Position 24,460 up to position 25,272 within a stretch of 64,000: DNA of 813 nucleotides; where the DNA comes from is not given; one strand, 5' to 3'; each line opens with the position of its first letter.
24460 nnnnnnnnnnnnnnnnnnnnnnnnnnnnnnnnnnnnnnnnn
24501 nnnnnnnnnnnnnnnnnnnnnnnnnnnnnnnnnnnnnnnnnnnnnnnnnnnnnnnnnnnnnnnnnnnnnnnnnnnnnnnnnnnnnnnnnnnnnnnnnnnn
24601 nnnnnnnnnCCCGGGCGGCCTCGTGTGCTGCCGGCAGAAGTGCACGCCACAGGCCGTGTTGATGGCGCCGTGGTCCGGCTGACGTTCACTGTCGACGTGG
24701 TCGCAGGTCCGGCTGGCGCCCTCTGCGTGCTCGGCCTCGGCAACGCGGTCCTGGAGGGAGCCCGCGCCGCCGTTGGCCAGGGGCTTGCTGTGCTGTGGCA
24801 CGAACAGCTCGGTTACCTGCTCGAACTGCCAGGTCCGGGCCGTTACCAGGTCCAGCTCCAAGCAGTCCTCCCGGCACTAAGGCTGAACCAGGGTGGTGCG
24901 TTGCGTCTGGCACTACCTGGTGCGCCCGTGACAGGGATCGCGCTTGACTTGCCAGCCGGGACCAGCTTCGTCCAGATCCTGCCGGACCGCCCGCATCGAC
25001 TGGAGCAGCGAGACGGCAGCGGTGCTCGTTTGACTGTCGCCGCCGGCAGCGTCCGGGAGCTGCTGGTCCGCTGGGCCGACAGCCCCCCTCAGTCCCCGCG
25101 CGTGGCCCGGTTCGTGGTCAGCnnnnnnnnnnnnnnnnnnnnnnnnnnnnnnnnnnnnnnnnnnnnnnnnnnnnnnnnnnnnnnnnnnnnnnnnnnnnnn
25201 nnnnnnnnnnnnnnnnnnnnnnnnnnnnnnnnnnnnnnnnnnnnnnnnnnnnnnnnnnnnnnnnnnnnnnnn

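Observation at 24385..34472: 10-kb two-gene locus encoding three tandem units of one unknown membrane-anchored architecture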

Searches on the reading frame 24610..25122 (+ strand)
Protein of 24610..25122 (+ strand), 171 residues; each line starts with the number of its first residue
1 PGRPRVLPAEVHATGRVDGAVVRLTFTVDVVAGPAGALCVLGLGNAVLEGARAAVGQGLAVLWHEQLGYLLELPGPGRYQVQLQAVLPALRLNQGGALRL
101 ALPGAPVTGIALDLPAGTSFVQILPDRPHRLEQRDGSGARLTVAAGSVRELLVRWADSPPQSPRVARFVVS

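Call 86: predict_structure(alignment_id=A6)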
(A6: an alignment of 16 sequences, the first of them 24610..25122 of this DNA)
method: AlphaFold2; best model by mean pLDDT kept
length: 171 residues; sequences in the alignment: 16
mean_pLDDT: 92.5   pTM: 0.85
mean pLDDT of the five models: 92.5, 92.3, 92.2, 90.7, 90.3
residues with pLDDT >= 90: 143; 70-90: 17; 50-70: 11; < 50: 0
segments of 3 or more residues with pLDDT < 50: none
pLDDT, mean of each block of 10 residues (from residue 1): 90 97 98 96 96 86 95 96 98 94 97 96 98 91 98 94 58 58
secondary structure, 60 per line:
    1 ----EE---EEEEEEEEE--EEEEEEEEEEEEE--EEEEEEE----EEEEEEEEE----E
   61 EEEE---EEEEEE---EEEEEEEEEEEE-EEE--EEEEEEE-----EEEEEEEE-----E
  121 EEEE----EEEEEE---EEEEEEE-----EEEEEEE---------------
elements in order: E10-18 E21-33 E36-42 E47-55 E60-64 E68-73 E77-88 E90-92 E95-101 E107-114 E120-124 E129-134 E138-144 E150-156

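Call 88: fold_search(model_id=the predicted structure, library=pdb)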
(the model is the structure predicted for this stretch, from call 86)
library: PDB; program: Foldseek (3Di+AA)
matches with E <= 10: 1034; with E <= 0.001: 82
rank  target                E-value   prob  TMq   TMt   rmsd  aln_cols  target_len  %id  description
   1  6s7t_E                4.3e-06  1.00  0.52  0.24   6.4       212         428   14  Cryo-EM structure of human oligosaccharyltransferase complex OST-B (released 2019-12-18)
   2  8b6l_O                2.2e-05  1.00  0.59  0.21   5.1       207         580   14  Subtomogram average of the human Sec61-TRAP-OSTA-translocon (released 2022-12-07)
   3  6m8p_A                3.4e-05  1.00  0.49  0.13   7.2       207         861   12  Human ERAP1 bound to phosphinic pseudotripeptide inhibitor DG013 (released 2019-12-18)
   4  9gjn_B                4.0e-05  1.00  0.54  0.14   5.6       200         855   12  ERAP1 in complex with 1-[2-(3-oxo-3,4-dihydro-2H-1,4-benzothiazin-4-yl)acetamido]cyclohexane-1-carboxylic acid (released 2025-01-22)
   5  3mdj_B                4.2e-05  1.00  0.54  0.15   5.7       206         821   12  ER Aminopeptidase, ERAP1, Bound to the Zinc Aminopeptidase Inhibitor, Bestatin (released 2011-03-30)
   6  8pn9_E                4.5e-05  1.00  0.59  0.22   5.4       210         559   12  Structure of human oligosaccharyltransferase OST-A complex bound to NGI-1 (released 2024-05-08)
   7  6t6r                  4.5e-05  1.00  0.54  0.14   5.8       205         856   11  Human endoplasmic reticulum aminopeptidase 1 (ERAP1) in complex with (4aR,5S,6R,8S,8aR)-5-(2-(Furan-3-yl)ethyl)-8-hydrox (released 2020-03-18)
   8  3mdj_A                4.7e-05  1.00  0.55  0.15   5.4       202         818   12  ER Aminopeptidase, ERAP1, Bound to the Zinc Aminopeptidase Inhibitor, Bestatin (released 2011-03-30)
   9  3mdj_C                5.0e-05  1.00  0.55  0.15   5.7       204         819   12  ER Aminopeptidase, ERAP1, Bound to the Zinc Aminopeptidase Inhibitor, Bestatin (released 2011-03-30)
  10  9gke                  5.0e-05  1.00  0.52  0.14   6.2       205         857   11  ERAP1 in complex with 1-[2-(2-oxo-5-phenyl-2,3-dihydro-1,3-benzothiazol-3-yl)acetamido]cyclohexane-1-carboxylic acid (released 2025-01-22)
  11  9gjn_A                5.5e-05  1.00  0.52  0.14   5.7       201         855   12  ERAP1 in complex with 1-[2-(3-oxo-3,4-dihydro-2H-1,4-benzothiazin-4-yl)acetamido]cyclohexane-1-carboxylic acid (released 2025-01-22)
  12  3qnf_A                5.5e-05  1.00  0.49  0.16   7.1       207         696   12  Crystal structure of the open state of human endoplasmic reticulum aminopeptidase 1 ERAP1 (released 2011-02-23)
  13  6mgq_A                6.5e-05  1.00  0.54  0.14   6.0       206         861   13  ERAP1 in the open conformation bound to 10mer phosphinic inhibitor DG014 (released 2019-12-18)
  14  7z28_A                6.5e-05  1.00  0.53  0.14   6.1       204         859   12  High-resolution crystal structure of ERAP1 with bound bestatin analogue inhibitor (released 2022-07-27)
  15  2yd0_A                7.6e-05  1.00  0.53  0.14   6.0       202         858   11  Crystal structure of the soluble domain of human endoplasmic reticulum aminopeptidase 1 ERAP1 (released 2011-04-13)
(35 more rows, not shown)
